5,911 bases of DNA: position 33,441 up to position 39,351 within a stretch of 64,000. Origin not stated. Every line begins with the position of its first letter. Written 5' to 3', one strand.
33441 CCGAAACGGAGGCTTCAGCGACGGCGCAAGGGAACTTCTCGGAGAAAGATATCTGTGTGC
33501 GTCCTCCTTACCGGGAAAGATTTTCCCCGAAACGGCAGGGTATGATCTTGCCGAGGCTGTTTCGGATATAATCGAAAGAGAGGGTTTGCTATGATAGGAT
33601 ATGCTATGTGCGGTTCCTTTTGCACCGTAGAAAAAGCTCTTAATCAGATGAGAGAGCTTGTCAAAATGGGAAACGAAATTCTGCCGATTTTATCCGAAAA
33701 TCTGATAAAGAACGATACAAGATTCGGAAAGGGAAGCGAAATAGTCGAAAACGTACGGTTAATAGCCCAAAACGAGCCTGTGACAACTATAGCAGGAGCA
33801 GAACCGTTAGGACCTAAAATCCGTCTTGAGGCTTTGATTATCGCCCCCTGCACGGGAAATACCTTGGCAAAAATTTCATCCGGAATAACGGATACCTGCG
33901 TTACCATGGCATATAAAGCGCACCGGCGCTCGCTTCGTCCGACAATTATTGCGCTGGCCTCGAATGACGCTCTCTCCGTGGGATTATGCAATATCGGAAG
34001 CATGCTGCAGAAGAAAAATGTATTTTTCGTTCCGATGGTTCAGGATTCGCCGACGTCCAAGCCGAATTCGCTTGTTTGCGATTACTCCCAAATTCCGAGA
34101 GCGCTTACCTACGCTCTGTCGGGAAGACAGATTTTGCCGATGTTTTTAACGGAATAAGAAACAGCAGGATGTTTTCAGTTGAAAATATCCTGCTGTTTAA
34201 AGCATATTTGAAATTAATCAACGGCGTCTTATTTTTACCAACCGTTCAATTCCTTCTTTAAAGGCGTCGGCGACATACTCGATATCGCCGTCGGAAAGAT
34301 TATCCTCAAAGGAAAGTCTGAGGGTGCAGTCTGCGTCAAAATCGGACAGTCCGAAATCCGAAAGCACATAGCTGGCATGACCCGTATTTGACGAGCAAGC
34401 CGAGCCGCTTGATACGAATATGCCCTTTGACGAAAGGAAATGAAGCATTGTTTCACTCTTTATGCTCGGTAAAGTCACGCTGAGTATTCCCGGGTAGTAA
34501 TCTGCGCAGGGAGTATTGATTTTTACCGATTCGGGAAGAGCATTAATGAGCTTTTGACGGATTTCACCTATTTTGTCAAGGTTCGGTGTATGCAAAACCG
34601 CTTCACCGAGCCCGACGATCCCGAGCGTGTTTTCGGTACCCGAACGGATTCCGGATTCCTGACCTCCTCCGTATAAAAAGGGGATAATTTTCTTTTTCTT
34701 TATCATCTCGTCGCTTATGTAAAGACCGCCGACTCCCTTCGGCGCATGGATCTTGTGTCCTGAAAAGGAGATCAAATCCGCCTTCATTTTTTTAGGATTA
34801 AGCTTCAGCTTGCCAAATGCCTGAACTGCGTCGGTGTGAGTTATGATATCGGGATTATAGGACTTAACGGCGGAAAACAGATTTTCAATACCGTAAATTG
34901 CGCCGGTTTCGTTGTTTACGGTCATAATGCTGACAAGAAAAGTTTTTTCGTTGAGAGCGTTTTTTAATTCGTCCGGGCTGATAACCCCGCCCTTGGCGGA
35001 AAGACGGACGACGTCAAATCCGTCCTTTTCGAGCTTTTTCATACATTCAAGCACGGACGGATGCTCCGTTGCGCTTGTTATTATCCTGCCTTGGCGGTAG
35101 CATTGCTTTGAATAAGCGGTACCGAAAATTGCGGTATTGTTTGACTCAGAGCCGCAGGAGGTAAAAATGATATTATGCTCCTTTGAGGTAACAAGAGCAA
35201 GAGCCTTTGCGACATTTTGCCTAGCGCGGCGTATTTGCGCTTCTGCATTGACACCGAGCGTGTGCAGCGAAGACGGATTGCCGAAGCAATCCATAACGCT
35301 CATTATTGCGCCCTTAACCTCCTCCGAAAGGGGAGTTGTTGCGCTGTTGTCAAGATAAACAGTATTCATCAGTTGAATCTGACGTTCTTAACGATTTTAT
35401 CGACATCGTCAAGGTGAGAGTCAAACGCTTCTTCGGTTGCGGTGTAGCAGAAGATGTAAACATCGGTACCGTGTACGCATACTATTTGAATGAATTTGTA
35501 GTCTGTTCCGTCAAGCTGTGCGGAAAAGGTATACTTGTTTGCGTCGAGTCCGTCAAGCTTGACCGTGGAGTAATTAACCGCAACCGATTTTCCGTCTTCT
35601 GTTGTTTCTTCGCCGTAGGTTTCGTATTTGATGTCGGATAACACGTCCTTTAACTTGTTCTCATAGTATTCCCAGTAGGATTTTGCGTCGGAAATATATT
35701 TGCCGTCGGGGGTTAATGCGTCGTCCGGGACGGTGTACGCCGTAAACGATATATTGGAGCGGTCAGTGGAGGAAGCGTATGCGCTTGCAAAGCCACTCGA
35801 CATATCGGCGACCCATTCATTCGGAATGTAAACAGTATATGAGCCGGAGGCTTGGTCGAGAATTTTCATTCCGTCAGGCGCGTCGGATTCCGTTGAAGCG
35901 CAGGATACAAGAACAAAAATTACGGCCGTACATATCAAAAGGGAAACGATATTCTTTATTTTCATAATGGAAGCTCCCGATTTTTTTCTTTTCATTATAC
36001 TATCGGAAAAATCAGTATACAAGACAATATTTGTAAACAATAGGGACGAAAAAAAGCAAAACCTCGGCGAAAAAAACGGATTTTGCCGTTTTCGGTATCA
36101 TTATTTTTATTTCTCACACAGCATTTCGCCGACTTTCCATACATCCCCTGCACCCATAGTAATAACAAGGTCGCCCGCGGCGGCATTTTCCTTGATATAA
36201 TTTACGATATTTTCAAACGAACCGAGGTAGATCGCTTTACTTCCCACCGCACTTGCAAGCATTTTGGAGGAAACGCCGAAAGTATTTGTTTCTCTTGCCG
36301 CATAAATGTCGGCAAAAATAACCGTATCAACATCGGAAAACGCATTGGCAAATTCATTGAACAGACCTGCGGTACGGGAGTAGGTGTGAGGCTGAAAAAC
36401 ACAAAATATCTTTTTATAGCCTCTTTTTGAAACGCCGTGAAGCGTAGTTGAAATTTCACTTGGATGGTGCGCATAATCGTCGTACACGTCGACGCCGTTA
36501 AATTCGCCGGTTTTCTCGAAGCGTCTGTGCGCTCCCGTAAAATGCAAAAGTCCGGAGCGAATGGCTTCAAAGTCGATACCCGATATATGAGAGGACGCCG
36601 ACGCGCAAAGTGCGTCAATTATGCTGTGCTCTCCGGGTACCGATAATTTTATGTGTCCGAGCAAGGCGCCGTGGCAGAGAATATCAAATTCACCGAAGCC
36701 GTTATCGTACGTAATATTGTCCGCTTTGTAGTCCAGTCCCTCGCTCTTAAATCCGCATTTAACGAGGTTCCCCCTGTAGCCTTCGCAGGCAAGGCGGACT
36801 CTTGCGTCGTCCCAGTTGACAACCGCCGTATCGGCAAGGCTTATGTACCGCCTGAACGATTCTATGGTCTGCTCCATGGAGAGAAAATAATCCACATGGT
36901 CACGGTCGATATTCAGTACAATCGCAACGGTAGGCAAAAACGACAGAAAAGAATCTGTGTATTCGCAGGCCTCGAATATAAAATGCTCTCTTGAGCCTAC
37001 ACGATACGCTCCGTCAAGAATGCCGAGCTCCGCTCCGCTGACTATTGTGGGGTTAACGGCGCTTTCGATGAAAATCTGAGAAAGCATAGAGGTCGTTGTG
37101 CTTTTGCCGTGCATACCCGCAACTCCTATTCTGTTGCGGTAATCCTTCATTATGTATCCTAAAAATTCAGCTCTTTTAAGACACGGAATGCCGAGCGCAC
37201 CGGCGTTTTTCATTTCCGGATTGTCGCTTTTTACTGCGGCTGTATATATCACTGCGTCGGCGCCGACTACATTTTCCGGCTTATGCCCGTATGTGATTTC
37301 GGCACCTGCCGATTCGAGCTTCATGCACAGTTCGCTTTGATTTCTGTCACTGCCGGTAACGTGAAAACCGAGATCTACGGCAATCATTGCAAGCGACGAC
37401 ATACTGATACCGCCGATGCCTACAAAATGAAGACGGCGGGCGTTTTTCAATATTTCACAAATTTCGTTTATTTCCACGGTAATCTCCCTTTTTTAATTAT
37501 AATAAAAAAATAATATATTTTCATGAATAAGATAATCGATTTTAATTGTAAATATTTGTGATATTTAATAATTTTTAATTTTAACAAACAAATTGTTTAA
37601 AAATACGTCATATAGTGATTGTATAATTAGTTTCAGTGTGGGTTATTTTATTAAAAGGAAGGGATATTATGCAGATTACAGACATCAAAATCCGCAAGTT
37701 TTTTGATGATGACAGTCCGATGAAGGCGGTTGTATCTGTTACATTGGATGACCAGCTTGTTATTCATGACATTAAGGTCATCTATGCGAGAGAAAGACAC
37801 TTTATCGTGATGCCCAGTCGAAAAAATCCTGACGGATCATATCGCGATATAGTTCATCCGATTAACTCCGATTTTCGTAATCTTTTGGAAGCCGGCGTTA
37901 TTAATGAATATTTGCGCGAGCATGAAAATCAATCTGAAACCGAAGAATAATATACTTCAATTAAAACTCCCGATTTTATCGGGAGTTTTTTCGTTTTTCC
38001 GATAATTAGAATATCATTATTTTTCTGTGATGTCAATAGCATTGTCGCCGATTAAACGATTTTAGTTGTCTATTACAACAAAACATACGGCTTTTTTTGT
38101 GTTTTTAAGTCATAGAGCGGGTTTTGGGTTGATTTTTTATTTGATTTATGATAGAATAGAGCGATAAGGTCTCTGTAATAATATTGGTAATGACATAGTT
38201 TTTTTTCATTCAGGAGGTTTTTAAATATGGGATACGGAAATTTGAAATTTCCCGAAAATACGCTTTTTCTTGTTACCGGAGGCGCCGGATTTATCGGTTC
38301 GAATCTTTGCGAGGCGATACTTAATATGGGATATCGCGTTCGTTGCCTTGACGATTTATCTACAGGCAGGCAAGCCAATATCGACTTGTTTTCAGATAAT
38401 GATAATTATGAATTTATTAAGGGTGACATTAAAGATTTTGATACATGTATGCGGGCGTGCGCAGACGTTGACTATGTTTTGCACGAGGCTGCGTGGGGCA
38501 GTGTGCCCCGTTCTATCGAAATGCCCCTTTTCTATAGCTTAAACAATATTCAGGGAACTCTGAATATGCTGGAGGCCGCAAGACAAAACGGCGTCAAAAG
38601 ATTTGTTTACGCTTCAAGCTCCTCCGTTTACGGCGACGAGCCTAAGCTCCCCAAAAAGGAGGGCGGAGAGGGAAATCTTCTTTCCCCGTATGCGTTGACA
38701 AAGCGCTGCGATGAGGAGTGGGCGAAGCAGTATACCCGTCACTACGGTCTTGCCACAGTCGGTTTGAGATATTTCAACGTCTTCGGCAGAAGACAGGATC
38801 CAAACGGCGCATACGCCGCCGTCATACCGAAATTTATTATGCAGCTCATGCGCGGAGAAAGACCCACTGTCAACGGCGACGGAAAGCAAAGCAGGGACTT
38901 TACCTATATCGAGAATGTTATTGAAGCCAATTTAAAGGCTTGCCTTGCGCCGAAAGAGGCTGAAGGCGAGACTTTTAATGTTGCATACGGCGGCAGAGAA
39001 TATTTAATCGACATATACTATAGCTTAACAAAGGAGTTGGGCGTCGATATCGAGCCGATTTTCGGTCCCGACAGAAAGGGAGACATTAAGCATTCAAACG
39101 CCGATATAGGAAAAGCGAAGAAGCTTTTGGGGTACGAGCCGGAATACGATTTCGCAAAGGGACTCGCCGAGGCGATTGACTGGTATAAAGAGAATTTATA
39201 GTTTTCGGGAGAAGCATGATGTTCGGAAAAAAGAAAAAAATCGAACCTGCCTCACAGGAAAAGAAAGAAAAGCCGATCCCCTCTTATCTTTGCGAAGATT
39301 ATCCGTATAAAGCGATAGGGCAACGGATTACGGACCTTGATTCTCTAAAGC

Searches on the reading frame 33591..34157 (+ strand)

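Call 38: search_protein_families(library=pfam, proteins=[window:33591-34157:+], max_evalue=0.0001)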
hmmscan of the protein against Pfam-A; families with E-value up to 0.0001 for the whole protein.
window:33591-34157:+ (188 aa): 1 family
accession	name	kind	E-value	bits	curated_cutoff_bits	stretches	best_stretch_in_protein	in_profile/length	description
PF02441.25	Flavoprotein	-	2.7e-22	79.5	22.7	1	2-151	3-130/162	Flavoprotein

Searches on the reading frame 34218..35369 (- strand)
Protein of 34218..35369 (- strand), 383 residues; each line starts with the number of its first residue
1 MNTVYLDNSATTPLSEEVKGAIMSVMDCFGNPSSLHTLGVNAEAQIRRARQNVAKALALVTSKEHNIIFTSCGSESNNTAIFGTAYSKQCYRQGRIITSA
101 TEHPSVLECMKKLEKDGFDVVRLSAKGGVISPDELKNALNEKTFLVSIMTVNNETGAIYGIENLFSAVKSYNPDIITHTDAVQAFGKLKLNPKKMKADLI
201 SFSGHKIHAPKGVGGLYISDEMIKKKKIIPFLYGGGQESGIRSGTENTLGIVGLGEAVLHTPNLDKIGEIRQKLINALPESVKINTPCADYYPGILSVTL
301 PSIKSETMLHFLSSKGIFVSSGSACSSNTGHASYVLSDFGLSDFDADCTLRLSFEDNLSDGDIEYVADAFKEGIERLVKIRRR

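Call 38: search_protein_families(library=pfam, proteins=[window:34218-35369:-], max_evalue=0.0001)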
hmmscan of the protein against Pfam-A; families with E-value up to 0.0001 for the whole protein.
window:34218-35369:- (383 aa): 1 family
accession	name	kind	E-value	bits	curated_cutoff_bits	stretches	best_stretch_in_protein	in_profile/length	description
PF00266.25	Aminotran_5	-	7.1e-65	219.8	21.5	1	4-365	1-370/371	Aminotransferase class-V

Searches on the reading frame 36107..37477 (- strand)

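Call 38: search_protein_families(library=pfam, proteins=[window:36107-37477:-], max_evalue=0.0001)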
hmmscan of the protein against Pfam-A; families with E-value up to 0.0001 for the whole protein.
window:36107-37477:- (456 aa): 3 families
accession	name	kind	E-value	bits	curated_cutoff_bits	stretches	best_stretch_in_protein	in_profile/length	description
PF01225.30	Mur_ligase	-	1.8e-25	89.6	21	1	16-114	2-95/95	Mur ligase family, catalytic domain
PF02875.26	Mur_ligase_C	-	1.9e-20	74.4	28.4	1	318-444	1-127/127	Mur ligase, glutamate ligase domain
PF08245.18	Mur_ligase_M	-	6.2e-19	69.2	24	1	119-294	1-198/200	Mur ligase middle domain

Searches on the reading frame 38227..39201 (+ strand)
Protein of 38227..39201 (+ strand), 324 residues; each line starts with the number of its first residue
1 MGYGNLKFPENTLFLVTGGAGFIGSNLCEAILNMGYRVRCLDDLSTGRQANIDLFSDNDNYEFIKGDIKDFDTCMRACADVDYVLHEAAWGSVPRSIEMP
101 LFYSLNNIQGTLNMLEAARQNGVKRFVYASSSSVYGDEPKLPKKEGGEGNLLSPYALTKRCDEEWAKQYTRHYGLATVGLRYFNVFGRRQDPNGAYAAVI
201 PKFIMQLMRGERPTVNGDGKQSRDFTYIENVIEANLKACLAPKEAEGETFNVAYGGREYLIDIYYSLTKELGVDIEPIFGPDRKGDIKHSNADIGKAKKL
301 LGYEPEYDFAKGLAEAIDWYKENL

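Call 3: search_protein_families(library=pfam, proteins=[window:38227-39201:+], max_evalue=0.01)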
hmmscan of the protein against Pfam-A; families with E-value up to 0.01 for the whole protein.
window:38227-39201:+ (324 aa): 9 families
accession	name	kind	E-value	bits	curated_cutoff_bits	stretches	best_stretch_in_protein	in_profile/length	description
PF01370.27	Epimerase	-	1.4e-62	211.7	20.9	1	15-253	2-240/240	NAD dependent epimerase/dehydratase family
PF16363.11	GDP_Man_Dehyd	-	4e-55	188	27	1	15-315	1-331/332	GDP-mannose 4,6 dehydratase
PF01073.25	3Beta_HSD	-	1.9e-27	96.4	22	1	15-241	1-231/280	3-beta hydroxysteroid dehydrogenase/isomerase family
PF02719.21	Polysacc_synt_2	-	2.6e-18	66.7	20.2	1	15-268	2-244/293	Polysaccharide biosynthesis protein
PF13460.12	NAD_binding_10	-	6.4e-11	42.9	27.2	1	18-166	1-131/184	NAD(P)H-binding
PF07993.18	NAD_binding_4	-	4.3e-09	36.3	20.1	1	16-233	1-256/258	Male sterility protein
PF05368.20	NmrA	-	5.1e-08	33.3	27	1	13-131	4-107/298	NmrA-like family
PF04321.23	RmlD_sub_bind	-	6.9e-06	25.8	27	1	15-188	4-154/287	RmlD substrate binding domain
PF00106.31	adh_short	-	0.0002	21.3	26.6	1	15-81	4-71/195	short chain dehydrogenase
